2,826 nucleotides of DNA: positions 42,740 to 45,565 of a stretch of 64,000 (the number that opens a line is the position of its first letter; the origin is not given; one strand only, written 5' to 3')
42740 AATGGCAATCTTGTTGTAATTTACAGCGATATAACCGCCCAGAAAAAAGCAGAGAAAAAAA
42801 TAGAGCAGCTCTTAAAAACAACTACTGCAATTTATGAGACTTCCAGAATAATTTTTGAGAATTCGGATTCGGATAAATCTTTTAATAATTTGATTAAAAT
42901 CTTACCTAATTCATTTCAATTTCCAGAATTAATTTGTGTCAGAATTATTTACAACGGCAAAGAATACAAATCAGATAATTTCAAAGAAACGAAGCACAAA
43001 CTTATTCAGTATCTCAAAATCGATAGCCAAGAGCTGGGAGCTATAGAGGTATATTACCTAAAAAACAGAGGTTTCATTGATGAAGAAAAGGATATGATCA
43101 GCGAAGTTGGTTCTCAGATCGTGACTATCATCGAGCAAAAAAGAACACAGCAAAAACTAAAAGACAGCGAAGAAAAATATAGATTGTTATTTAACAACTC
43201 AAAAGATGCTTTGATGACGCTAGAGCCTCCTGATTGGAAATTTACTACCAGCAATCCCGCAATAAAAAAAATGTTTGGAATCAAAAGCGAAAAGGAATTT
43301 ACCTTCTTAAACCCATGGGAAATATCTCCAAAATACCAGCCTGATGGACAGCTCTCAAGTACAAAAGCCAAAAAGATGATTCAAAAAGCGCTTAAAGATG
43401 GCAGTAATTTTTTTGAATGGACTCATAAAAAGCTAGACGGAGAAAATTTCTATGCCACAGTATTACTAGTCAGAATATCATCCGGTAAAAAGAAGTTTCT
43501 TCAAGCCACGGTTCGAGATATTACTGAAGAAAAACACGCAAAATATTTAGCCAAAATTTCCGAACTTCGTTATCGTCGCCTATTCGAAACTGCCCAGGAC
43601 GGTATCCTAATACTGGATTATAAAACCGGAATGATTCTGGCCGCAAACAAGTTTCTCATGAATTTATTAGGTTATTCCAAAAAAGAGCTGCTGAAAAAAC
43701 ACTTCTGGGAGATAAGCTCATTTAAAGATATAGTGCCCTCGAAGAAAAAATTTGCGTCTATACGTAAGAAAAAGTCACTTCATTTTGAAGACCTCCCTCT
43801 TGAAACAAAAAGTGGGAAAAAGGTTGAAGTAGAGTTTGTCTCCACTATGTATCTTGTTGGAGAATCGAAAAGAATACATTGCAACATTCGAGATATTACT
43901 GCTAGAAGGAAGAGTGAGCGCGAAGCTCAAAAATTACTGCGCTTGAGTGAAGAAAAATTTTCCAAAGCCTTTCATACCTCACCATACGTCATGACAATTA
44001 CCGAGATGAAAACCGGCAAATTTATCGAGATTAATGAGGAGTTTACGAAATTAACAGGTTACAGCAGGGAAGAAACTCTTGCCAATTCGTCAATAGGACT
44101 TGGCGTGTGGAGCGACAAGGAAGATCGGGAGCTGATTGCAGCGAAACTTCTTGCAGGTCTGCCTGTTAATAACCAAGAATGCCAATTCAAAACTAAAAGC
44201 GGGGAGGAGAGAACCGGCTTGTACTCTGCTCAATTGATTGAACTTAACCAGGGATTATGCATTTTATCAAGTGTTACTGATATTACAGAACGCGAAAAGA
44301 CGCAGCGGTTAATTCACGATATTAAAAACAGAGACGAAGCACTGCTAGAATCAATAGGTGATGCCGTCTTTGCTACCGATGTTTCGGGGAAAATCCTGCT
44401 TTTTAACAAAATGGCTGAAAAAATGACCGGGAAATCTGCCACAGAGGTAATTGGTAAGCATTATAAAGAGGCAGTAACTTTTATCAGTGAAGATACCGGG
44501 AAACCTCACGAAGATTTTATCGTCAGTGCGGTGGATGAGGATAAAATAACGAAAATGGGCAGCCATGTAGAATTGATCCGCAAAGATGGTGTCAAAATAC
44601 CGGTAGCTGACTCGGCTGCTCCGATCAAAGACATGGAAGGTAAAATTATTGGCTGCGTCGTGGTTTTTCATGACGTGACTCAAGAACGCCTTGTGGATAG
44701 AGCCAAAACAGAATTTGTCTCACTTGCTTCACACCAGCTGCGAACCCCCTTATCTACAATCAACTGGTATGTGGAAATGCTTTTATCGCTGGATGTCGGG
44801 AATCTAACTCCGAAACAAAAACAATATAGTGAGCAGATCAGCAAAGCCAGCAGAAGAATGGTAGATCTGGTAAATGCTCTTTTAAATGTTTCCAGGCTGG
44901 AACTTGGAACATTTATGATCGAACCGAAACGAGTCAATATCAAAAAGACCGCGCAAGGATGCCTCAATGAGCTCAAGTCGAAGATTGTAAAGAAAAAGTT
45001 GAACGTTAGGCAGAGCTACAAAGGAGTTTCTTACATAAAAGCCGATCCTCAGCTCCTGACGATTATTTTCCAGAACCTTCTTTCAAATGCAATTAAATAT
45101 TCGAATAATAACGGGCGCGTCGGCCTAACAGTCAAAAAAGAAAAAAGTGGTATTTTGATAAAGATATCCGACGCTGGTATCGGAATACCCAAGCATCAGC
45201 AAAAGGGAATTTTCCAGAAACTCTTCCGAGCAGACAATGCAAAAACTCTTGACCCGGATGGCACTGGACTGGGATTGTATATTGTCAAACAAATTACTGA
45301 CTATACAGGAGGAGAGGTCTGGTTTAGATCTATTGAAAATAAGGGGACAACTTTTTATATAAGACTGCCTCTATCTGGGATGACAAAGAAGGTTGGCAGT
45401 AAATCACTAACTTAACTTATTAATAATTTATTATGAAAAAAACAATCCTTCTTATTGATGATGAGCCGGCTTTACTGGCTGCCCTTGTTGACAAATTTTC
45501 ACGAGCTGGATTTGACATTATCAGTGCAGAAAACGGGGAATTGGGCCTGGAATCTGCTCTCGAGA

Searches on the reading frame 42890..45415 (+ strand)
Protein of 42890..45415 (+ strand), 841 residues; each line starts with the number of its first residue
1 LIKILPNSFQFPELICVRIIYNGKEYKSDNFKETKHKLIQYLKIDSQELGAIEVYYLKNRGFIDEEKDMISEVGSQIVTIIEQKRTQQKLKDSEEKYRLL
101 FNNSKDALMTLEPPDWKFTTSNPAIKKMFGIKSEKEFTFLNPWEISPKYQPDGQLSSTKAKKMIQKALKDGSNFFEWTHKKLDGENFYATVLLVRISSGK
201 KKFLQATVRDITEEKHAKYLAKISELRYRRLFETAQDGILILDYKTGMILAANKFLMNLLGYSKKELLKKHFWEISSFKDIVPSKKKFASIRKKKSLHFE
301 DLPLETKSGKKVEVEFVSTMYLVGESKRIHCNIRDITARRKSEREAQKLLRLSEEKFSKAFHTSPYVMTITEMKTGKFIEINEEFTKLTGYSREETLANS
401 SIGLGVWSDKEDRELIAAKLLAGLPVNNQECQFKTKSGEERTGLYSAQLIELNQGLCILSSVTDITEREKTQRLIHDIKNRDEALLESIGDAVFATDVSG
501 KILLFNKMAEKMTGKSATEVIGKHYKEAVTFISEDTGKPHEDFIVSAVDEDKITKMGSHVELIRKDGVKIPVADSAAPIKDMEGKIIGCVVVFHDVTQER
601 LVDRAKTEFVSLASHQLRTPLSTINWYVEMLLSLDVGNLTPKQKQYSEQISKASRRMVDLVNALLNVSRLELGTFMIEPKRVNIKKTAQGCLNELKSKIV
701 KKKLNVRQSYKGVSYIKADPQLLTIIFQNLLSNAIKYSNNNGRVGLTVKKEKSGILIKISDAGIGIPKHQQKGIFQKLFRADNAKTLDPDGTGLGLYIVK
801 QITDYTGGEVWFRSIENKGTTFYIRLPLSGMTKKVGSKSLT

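Call 8: search_protein_families(library=pfam, proteins=[window:42890-45415:+])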
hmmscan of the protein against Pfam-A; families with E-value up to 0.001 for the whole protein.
window:42890-45415:+ (841 aa): 12 families
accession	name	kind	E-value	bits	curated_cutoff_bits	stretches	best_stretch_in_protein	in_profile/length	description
PF13426.13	PAS_9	-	9.8e-41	138.7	27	4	491-598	2-103/103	PAS domain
PF00989.32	PAS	-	4e-31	107.8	22.6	2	482-596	3-113/113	PAS fold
PF02518.31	HATPase_c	-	2.5e-26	92.7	26.4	1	719-829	2-110/111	Histidine kinase-, DNA gyrase B-, and HSP90-like ATPase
PF13188.13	PAS_8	-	9.3e-25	86.1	21.8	1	227-270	2-41/65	PAS domain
PF08448.16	PAS_4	-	1.4e-16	61.1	23.1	1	486-600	1-109/110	PAS fold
PF00512.31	HisKA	-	8.8e-16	58.2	26.9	1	605-672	1-65/66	His Kinase A (phospho-acceptor) domain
PF08447.18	PAS_3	-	3.9e-09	37.1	25.6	0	506-591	5-87/89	PAS fold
PF14501.12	HATPase_c_5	-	4e-05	23.9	22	1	723-823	6-96/102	GHKL domain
PF24820.1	Diguanyl_cycl_sensor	-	0.00013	22.3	28.1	0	485-577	1-94/109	Diguanylate cyclase-like sensor domain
PF24990.1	PAS_13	-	0.00035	21.3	27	0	372-401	6-35/143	ERT1/acuK family PAS domain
PF13581.12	HATPase_c_2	-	0.0005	20.5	27.4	0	730-822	39-123/127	Histidine kinase-like ATPase domain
PF12860.13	PAS_7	-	0.00077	20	27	0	486-600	1-111/115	PAS fold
